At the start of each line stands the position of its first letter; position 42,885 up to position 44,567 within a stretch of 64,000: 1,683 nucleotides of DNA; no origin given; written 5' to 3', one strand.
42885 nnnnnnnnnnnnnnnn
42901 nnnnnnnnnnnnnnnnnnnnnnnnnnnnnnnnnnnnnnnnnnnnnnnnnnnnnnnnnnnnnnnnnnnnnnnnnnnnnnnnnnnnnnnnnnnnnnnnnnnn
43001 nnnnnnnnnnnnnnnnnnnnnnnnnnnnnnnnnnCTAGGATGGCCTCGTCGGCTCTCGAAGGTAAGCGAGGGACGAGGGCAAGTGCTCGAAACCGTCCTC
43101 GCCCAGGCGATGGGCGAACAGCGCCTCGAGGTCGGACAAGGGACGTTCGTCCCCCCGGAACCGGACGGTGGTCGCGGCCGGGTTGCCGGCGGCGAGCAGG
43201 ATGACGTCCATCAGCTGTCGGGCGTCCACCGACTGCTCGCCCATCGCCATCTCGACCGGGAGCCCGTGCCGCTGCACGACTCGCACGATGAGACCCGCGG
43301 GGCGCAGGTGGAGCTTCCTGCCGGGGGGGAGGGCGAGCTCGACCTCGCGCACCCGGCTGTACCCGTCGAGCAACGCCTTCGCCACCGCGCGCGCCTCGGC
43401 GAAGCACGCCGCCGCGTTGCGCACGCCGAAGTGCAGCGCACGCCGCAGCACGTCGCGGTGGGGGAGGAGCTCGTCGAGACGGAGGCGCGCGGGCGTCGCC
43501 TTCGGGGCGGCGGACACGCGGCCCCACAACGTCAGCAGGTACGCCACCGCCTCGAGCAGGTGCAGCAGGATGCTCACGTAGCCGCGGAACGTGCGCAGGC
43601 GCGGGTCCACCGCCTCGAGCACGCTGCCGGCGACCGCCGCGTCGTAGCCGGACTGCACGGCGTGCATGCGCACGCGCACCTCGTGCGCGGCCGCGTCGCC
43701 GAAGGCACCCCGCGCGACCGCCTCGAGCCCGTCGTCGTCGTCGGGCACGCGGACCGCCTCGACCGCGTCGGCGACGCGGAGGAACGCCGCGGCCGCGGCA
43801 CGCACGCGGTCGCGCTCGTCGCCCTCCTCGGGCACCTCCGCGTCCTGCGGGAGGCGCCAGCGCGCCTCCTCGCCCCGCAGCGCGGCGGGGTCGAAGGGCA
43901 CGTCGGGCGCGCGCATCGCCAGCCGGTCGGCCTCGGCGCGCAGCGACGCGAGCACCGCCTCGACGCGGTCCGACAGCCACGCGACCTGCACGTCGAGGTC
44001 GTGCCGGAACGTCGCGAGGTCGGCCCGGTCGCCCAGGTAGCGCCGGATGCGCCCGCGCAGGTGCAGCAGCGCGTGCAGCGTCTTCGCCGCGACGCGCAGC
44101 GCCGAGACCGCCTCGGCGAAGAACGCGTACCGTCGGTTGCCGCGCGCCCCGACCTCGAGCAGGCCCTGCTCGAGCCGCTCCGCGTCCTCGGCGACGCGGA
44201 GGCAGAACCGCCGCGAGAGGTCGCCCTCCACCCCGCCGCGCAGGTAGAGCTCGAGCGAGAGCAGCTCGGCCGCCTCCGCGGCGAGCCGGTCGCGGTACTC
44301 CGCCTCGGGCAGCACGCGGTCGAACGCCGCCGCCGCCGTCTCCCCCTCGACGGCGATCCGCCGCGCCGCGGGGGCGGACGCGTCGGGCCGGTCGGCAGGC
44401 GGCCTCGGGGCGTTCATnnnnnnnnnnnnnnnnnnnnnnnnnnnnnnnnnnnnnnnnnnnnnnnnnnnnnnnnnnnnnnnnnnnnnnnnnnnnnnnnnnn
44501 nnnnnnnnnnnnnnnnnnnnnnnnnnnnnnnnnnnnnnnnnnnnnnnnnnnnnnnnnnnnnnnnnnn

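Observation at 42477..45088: JAMM/MPN peptidase + 460-aa protein ending in an HPr-like domain (His15 kept, Ser46 lost) + strongly promoted small ORF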

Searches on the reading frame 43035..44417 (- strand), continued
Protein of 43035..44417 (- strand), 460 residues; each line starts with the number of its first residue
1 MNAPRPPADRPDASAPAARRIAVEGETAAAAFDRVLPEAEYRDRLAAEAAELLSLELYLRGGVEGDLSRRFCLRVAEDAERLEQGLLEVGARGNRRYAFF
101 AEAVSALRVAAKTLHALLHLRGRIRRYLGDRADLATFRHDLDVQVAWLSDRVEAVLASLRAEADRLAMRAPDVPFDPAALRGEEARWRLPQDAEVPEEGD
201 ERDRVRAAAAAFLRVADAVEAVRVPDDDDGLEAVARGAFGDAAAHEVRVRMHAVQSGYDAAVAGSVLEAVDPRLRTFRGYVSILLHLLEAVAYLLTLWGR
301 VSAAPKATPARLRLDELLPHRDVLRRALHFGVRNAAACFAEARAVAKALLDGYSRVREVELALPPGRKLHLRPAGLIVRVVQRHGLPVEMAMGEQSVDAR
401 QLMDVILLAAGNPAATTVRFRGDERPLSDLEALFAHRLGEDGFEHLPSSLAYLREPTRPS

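Call 42: search_protein_families(library=pfam, proteins=[P0050], max_evalue=0.01)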
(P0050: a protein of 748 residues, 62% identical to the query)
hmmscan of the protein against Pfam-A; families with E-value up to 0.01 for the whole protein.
P0050 (748 aa): 0 families

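Call 66: fold_search(model_id=the predicted structure, library=pdb)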
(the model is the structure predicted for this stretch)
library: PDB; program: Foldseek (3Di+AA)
matches with E <= 10: 654; with E <= 0.001: 0
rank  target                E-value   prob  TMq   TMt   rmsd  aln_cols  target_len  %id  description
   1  3le1_A                2.0e-02  1.00  0.17  0.83   2.0        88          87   23  Crystal structure of apoHPr monomer from Thermoanaerobacter tengcongensis (released 2010-12-15)
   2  3lnw_A                2.1e-02  1.00  0.17  0.83   2.0        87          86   21  Close correlation of protein thermostability and self-buried area rate revealed by crystal structure of HPr from Therm (released 2011-02-16)
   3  3lfg_B                2.6e-02  1.00  0.17  0.82   2.0        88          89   22  Crystal structure of HPr-C-His from Thermoanaerobacter tengcongensis (released 2010-12-15)
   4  3ihs_B                4.3e-02  1.00  0.16  0.74   2.7        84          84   19  Crystal Structure of a Phosphocarrier Protein HPr from Bacillus anthracis str. Ames (released 2009-08-11)
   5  8gmg                  4.3e-02  0.28  0.11  0.05  27.7       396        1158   11  CryoEM structure of P-Glycoprotein in Apo state (released 2025-04-23)
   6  3le3_A                4.6e-02  1.00  0.17  0.82   2.0        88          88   22  Crystal structure of apoHPr monomer from Thermoanaerobacter tengcongensis (released 2010-12-15)
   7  3le1_B                5.5e-02  1.00  0.15  0.72   2.0        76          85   21  Crystal structure of apoHPr monomer from Thermoanaerobacter tengcongensis (released 2010-12-15)
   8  9s8k_G                6.7e-02  1.00  0.15  0.77   1.8        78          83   19  Structure of glycogen phosphorylase - tetrameric form - in complex with HPr from Escherichia coli (released 2026-04-08)
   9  1zvv_J                8.3e-02  1.00  0.16  0.73   3.1        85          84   22  Crystal structure of a ccpa-crh-dna complex (released 2006-02-07)
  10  1jem_MODEL_1_A        8.3e-02  1.00  0.16  0.72   3.3        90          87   17  NMR STRUCTURE OF HISTIDINE PHOSPHORYLATED FORM OF THE PHOSPHOCARRIER HISTIDINE CONTAINING PROTEIN FROM BACILLU (released 1997-07-23)
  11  1opd                  9.0e-02  1.00  0.16  0.80   1.9        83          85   20  HISTIDINE-CONTAINING PROTEIN (HPR), MUTANT WITH SER 46 REPLACED BY ASP (S46D) (released 1997-08-20)
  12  3ihs_A                9.0e-02  1.00  0.14  0.67   7.3       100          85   17  Crystal Structure of a Phosphocarrier Protein HPr from Bacillus anthracis str. Ames (released 2009-08-11)
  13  1sph_A                1.0e-01  1.00  0.16  0.80   1.9        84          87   15  REFINED STRUCTURES OF THE ACTIVE S83C AND IMPAIRED S46D HPRS: EVIDENCE THAT PHOSPHORYLATION DOES NOT REQUIRE A BACKBON (released 1995-02-07)
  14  1poh                  1.1e-01  1.00  0.16  0.80   2.0        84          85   20  THE 2.0 ANGSTROMS RESOLUTION STRUCTURE OF ESCHERICHIA COLI HISTIDINE-CONTAINING PHOSPHOCARRIER PROTEIN HPR: A REDETERMIN (released 1994-01-31)
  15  1ptf                  1.3e-01  1.00  0.16  0.75   2.4        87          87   22  THE 1.6 ANGSTROMS STRUCTURE OF HISTIDINE-CONTAINING PHOSPHOTRANSFER PROTEIN HPR FROM STREPTOCOCCUS FAECALIS (released 1994-01-31)
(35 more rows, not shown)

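Call 68: search_protein_families(library=pfam, alignment_id=A6, max_evalue=1)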
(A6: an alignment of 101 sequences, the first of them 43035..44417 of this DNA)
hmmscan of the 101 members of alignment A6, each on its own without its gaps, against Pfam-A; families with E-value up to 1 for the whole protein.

A. member 1, window:43035-44417:- (460 aa): 1 family
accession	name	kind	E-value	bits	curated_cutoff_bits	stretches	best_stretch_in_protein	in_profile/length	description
PF00381.24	PTS-HPr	-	8.9e-07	29.3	23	1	368-425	12-70/81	PTS HPr component phosphorylation site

B. families by the number of members that match (of 101 scanned): 73 families (the first 25 are shown)
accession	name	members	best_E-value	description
PF00381.24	PTS-HPr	91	1.2e-10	PTS HPr component phosphorylation site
PF20335.4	DUF6630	2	0.0087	Domain of unknown function (DUF6630)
PF25034.1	Spectrin_SYNE1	2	0.069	Nesprin-1, spectrin repeats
PF01442.23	Apolipoprotein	2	0.13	Apolipoprotein A1/A4/E domain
PF16702.10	DUF5063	1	0.0022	Domain of unknown function (DUF5063)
PF13439.12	Glyco_transf_4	1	0.0023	Glycosyltransferase Family 4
PF17279.8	DUF5344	1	0.0036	Family of unknown function (DUF5344)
PF06851.17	DUF1247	1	0.0083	Protein of unknown function (DUF1247)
PF03070.21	TENA_THI-4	1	0.0097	TENA/THI-4/PQQC family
PF11043.13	Anti-RecBCD_p2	1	0.011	Bacteriophage P22, anti-RecBCD protein 2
PF14163.11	SieB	1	0.012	Super-infection exclusion protein B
PF03485.21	Arg_tRNA_synt_N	1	0.015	Arginyl tRNA synthetase N terminal domain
PF16350.10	FAO_M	1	0.019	FAD dependent oxidoreductase central domain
PF18075.7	FtsX_ECD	1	0.024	FtsX extracellular domain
PF03330.24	DPBB_1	1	0.025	Lytic transglycolase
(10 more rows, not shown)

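Call 75: search_protein_families(library=phrogs, proteins=[window:43035-44417:-], max_evalue=0.01)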
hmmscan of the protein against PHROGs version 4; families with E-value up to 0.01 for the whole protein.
window:43035-44417:- (460 aa): 0 families

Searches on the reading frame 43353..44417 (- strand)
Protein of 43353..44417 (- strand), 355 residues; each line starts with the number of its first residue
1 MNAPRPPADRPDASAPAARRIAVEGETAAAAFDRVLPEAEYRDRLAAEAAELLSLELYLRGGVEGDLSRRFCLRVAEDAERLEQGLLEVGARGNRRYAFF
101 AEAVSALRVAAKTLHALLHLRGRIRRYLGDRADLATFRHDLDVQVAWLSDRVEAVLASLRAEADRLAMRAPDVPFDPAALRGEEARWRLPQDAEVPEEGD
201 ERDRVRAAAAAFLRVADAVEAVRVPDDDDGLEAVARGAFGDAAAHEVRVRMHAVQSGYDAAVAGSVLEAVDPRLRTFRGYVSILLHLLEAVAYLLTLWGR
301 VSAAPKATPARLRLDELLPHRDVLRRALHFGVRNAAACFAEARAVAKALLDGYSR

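Call 41: search_protein_representatives(protein=window:43353-44417:-)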
Query: 355 residues. Proteins with E-value up to 0.001 (for the whole library): 161; up to 1e-10: 62; up to 1e-30: 7. The best 150 are listed.
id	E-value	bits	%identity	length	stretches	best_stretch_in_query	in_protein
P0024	3.3e-90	319.6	52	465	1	12-355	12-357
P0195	2.3e-42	162.4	62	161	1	14-158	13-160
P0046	1.7e-41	159.5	41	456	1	27-354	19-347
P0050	4.5e-39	151.5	61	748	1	58-195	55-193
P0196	1.7e-38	149.7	61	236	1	6-141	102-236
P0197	6.5e-33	131.3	28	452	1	22-355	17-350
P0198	2.0e-31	126.4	58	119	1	93-210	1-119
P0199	1.2e-30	123.9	35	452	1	67-351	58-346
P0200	1.0e-28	117.5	30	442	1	29-354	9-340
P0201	3.1e-25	106.0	28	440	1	31-353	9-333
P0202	5.2e-25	105.3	25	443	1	31-354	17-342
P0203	1.1e-24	104.2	30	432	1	33-350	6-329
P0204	7.9e-24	101.4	29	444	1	69-346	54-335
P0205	3.2e-23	99.4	27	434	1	32-349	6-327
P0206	6.6e-23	98.4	30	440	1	33-353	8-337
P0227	6.2e-15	72.2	25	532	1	39-354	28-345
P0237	1.0e-12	64.9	25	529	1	35-294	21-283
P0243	2.0e-12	63.9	26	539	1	74-354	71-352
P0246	2.4e-11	60.4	22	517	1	74-354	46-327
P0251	4.7e-11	59.5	21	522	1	34-335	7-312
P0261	5.6e-10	55.9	28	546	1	62-297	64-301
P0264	1.8e-09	54.2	26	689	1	66-355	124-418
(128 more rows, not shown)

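Call 42: search_protein_families(library=pfam, proteins=[P0197, P0200, P0227, P0237, P0243, P0246, P0251, P0261, P0264], max_evalue=0.01)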
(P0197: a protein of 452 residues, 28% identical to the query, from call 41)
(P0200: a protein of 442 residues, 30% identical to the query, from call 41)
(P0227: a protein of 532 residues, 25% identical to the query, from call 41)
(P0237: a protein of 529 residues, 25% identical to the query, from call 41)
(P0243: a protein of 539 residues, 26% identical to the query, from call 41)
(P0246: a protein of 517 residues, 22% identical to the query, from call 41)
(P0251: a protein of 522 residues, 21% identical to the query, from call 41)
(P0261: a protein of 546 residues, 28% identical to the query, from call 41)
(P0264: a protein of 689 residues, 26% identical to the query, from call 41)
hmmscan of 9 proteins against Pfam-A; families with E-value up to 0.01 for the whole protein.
P0197 (452 aa): 1 family
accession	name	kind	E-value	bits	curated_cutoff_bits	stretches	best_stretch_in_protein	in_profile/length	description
PF00381.24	PTS-HPr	-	0.00092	19.7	23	1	354-402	3-49/81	PTS HPr component phosphorylation site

P0200 (442 aa): 1 family
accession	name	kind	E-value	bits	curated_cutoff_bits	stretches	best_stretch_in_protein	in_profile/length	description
PF00381.24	PTS-HPr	-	0.00096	19.6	23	1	346-408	4-65/81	PTS HPr component phosphorylation site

P0227 (532 aa): 0 families

P0237 (529 aa): 1 family
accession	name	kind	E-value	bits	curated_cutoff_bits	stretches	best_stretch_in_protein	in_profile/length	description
PF00381.24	PTS-HPr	-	0.0055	17.2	23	0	353-388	9-43/81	PTS HPr component phosphorylation site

P0243 (539 aa): 1 family
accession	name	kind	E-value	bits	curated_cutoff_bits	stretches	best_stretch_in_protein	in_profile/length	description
PF00381.24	PTS-HPr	-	0.0017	18.8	23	1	357-403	3-48/81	PTS HPr component phosphorylation site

P0246 (517 aa): 0 families

P0251 (522 aa): 2 families
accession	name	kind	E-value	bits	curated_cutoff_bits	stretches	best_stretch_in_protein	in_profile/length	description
PF00381.24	PTS-HPr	-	0.0004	20.8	23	1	340-383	7-49/81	PTS HPr component phosphorylation site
PF06851.17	DUF1247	-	0.0083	16.5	27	0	161-203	12-54/148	Protein of unknown function (DUF1247)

P0261 (546 aa): 0 families

P0264 (689 aa): 2 families
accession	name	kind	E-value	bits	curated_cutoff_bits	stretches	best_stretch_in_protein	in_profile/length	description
PF12850.12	Metallophos_2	-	2.4e-06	28.1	27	1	526-578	1-56/154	Calcineurin-like phosphoesterase superfamily domain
PF00381.24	PTS-HPr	-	0.00057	20.3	23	1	428-487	9-67/81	PTS HPr component phosphorylation site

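Call 45: find_encoding_contigs(protein=P0264, flank=6000, max_places=2)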
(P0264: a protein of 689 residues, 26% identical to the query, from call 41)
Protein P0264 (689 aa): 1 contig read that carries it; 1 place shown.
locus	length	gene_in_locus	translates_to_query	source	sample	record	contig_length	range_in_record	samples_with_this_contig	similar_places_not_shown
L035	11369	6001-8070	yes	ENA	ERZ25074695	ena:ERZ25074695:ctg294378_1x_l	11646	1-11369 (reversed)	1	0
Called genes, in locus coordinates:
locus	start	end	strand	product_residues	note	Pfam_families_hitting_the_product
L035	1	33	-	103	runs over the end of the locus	?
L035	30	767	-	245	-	PF13489:Methyltransf_23, PF01209:Ubie_methyltran (faint), PF13847:Methyltransf_31, PF08241:Methyltransf_11, PF08242:Methyltransf_12 (weak), PF13649:Methyltransf_25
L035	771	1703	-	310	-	PF00215:OMPdecase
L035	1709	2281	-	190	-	PF00117:GATase, PF07722:Peptidase_C26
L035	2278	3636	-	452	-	PF04055:Radical_SAM, PF06969:HemN_C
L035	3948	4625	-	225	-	PF04542:Sigma70_r2, PF04539:Sigma70_r3, PF04545:Sigma70_r4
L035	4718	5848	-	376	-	PF02397:Bac_transf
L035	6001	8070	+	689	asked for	PF12850:Metallophos_2 (weak)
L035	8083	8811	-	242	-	PF00149:Metallophos, PF12850:Metallophos_2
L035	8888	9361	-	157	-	-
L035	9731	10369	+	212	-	-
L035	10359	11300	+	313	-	PF02195:ParB_N, PF17762:HTH_ParB, PF23552:ParB_C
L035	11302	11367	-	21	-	?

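Call 46: find_encoding_contigs(protein=P0251, flank=6000, max_places=2)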
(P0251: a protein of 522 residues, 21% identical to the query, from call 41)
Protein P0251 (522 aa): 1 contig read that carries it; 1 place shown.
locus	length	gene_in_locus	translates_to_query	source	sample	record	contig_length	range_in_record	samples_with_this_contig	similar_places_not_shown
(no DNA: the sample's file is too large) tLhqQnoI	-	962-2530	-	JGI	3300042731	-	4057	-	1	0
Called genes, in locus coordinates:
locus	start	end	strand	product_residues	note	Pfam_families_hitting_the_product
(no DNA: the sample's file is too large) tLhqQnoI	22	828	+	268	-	-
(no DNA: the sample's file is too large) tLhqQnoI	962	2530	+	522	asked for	-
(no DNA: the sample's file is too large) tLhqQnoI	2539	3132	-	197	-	PF01464:SLT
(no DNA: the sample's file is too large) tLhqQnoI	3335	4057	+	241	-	?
